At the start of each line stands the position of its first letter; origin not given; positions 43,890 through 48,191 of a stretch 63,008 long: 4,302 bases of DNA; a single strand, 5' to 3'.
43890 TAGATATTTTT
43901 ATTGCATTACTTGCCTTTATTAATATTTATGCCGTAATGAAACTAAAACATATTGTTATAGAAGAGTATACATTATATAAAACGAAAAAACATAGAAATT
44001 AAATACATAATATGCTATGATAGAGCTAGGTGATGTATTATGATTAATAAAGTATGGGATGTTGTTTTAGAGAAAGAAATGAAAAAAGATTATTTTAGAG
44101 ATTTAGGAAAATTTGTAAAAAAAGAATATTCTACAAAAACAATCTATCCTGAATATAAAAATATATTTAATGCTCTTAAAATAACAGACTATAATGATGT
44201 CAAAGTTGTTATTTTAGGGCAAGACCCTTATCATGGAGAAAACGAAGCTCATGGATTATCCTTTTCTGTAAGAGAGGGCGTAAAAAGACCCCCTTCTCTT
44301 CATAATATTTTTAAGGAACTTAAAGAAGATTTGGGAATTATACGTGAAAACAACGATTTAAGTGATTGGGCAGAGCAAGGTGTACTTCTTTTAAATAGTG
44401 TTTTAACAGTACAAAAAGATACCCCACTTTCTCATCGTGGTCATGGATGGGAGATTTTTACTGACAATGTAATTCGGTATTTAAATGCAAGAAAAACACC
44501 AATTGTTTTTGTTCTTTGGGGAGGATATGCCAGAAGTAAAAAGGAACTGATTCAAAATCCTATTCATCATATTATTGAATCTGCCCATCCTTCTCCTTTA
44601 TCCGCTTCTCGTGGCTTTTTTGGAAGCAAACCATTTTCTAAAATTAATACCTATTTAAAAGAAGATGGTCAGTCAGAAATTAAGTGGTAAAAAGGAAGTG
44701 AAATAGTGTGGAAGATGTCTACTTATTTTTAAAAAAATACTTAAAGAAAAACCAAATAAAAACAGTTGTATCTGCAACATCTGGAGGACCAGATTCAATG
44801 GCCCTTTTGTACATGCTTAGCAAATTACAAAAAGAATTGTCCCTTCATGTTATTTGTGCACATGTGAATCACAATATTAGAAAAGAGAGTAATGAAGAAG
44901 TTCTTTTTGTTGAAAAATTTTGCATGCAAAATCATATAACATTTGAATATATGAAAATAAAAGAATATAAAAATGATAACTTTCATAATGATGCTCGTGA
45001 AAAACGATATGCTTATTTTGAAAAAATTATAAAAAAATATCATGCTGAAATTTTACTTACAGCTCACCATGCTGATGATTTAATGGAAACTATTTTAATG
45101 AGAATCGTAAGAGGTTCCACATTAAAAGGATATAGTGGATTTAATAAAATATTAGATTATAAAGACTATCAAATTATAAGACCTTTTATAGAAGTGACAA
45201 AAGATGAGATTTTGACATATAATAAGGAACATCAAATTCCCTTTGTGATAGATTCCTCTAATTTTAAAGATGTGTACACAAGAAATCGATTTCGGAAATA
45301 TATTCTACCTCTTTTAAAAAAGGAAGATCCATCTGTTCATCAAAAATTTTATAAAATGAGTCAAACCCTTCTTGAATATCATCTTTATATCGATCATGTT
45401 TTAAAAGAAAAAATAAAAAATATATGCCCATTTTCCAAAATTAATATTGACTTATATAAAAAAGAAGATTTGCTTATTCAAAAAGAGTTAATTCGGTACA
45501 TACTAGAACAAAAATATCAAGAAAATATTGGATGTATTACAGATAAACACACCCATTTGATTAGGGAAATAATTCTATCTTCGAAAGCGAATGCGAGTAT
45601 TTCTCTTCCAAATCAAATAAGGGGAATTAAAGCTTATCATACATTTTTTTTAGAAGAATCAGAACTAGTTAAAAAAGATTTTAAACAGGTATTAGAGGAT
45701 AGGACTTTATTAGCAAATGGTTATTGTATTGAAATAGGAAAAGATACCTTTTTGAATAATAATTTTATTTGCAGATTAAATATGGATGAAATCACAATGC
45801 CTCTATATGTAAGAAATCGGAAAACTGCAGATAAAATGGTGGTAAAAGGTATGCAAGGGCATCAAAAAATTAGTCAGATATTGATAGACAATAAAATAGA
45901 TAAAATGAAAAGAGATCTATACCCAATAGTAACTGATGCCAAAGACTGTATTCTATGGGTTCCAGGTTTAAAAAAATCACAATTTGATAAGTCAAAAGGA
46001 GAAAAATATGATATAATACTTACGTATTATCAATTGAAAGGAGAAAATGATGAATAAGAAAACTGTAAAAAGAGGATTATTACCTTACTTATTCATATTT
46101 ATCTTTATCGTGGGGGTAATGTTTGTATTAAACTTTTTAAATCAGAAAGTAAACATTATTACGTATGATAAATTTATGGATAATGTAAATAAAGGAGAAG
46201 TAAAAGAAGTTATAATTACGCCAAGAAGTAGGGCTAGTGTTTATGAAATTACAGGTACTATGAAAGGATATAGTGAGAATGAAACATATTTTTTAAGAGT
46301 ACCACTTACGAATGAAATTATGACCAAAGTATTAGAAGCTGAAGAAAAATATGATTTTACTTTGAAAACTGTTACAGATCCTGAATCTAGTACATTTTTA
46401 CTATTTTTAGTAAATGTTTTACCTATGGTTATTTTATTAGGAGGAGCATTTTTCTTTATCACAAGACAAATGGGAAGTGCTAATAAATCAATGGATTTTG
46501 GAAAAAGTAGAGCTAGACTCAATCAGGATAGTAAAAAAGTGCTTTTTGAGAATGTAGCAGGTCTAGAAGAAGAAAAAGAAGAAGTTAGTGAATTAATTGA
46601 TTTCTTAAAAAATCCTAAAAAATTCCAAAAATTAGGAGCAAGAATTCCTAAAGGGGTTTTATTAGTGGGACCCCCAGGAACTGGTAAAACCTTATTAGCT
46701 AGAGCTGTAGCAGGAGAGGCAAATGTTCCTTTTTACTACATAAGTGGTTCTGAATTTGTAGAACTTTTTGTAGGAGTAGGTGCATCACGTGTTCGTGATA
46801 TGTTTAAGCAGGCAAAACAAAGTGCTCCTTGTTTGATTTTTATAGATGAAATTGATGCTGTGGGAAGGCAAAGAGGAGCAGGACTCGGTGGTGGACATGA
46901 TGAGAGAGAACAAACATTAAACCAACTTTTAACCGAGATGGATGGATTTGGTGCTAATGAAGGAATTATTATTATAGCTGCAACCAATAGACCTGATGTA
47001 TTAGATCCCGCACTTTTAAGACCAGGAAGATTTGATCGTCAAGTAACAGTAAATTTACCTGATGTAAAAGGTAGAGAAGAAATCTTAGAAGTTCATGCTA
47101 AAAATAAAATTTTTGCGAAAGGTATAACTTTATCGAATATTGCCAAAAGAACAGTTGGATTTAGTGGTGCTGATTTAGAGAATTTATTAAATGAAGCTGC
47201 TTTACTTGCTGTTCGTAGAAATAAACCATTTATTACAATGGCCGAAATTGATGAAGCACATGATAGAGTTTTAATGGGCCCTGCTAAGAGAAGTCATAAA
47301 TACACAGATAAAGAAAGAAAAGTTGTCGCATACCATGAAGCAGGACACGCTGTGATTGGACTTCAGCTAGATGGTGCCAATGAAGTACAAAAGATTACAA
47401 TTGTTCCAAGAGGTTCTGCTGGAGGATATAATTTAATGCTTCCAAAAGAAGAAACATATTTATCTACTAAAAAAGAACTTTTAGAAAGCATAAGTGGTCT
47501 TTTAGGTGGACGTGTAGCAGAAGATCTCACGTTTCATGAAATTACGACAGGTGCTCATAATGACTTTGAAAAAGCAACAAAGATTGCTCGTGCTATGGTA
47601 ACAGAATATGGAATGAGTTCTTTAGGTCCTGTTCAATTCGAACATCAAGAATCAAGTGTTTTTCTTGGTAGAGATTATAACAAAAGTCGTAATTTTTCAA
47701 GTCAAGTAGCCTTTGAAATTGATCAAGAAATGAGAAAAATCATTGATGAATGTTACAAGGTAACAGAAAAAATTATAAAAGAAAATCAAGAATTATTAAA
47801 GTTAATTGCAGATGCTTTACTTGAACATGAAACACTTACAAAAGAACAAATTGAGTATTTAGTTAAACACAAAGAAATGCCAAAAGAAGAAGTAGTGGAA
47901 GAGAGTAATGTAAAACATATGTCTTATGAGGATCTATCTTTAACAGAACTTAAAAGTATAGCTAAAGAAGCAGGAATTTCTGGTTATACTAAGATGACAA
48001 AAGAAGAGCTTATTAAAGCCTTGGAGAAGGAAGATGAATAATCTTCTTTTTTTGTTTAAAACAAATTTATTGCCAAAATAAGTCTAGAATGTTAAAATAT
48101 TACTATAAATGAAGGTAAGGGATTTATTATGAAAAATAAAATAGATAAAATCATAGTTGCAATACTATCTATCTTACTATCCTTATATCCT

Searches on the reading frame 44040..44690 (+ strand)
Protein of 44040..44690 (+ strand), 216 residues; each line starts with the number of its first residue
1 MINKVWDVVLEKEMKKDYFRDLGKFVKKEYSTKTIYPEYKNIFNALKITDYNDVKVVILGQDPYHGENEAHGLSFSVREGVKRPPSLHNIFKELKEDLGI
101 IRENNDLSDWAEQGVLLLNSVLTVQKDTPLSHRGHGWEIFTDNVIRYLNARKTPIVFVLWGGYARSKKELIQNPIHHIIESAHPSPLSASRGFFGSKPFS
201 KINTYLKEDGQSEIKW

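Call 56: search_protein_families(library=pfam, proteins=[window:44040-44690:+], max_evalue=0.00001)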
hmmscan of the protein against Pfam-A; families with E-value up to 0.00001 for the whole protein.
window:44040-44690:+ (216 aa): 1 family
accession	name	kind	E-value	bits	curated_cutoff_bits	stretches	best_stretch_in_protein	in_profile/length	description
PF03167.25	UDG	-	1e-17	65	24.3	1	51-207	6-141/141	Uracil DNA glycosylase superfamily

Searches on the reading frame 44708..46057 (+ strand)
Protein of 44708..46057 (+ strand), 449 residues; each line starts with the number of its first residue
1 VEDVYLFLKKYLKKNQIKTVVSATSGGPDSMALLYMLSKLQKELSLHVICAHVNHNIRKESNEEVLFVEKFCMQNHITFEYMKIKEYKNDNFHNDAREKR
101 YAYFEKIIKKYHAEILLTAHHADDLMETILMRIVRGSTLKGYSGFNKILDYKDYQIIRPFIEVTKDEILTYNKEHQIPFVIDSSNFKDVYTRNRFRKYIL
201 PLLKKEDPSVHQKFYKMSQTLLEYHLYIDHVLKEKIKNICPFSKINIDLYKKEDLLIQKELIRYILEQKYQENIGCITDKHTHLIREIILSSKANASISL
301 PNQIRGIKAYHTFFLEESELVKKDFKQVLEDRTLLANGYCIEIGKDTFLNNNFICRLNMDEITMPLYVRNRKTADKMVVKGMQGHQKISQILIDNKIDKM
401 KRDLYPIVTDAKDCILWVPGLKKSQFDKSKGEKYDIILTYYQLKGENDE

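Call 56: search_protein_families(library=pfam, proteins=[window:44708-46057:+], max_evalue=0.00001)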
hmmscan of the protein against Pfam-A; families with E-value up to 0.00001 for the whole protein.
window:44708-46057:+ (449 aa): 2 families
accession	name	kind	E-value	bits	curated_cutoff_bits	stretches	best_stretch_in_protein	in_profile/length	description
PF01171.26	ATP_bind_3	-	1.1e-59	201.7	27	1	21-197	3-181/182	PP-loop family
PF11734.13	TilS_C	-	1e-10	41.2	22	1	367-431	2-66/74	TilS substrate C-terminal domain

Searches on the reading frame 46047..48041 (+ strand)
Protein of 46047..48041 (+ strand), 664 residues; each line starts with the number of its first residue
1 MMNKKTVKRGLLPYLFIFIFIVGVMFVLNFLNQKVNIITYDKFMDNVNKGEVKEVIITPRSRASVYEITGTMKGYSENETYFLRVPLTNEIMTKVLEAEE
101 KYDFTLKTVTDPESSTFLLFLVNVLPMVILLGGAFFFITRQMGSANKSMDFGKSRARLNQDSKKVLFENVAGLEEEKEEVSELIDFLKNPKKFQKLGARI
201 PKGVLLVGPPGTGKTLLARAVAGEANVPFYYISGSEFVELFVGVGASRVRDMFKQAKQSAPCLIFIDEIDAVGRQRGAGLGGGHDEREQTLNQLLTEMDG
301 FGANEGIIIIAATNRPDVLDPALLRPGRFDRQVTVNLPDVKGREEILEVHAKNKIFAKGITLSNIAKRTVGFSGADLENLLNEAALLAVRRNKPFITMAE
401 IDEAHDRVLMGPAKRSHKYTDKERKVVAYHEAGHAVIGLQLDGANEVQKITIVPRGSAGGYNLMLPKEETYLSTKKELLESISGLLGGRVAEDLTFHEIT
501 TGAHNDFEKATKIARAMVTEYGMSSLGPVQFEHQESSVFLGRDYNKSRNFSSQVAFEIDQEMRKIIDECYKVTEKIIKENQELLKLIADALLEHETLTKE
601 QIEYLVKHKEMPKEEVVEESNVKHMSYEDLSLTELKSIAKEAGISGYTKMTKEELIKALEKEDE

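Call 56: search_protein_families(library=pfam, proteins=[window:46047-48041:+], max_evalue=0.00001)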
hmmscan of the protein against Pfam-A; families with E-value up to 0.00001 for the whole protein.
window:46047-48041:+ (664 aa): 6 families
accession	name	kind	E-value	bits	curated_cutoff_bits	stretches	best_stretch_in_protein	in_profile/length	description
PF01434.24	Peptidase_M41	-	4.6e-71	239.1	29.9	1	420-603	4-189/191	Peptidase family M41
PF00004.35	AAA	-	1.7e-47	161.5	21.2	1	204-336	1-130/131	ATPase family associated with various cellular activities (AAA)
PF17862.7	AAA_lid_3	-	6.2e-15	54.9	27.2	1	361-403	3-45/45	AAA+ lid domain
PF06480.20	FtsH_ext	-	9e-11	42.3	25.5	1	14-107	4-99/103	FtsH Extracellular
PF07728.20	AAA_5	-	4.5e-09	36.9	22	1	203-325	1-137/139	AAA domain (dynein-related subfamily)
PF07498.18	Rho_N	-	5.8e-08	33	24.9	1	628-661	3-36/43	Rho termination factor, N-terminal domain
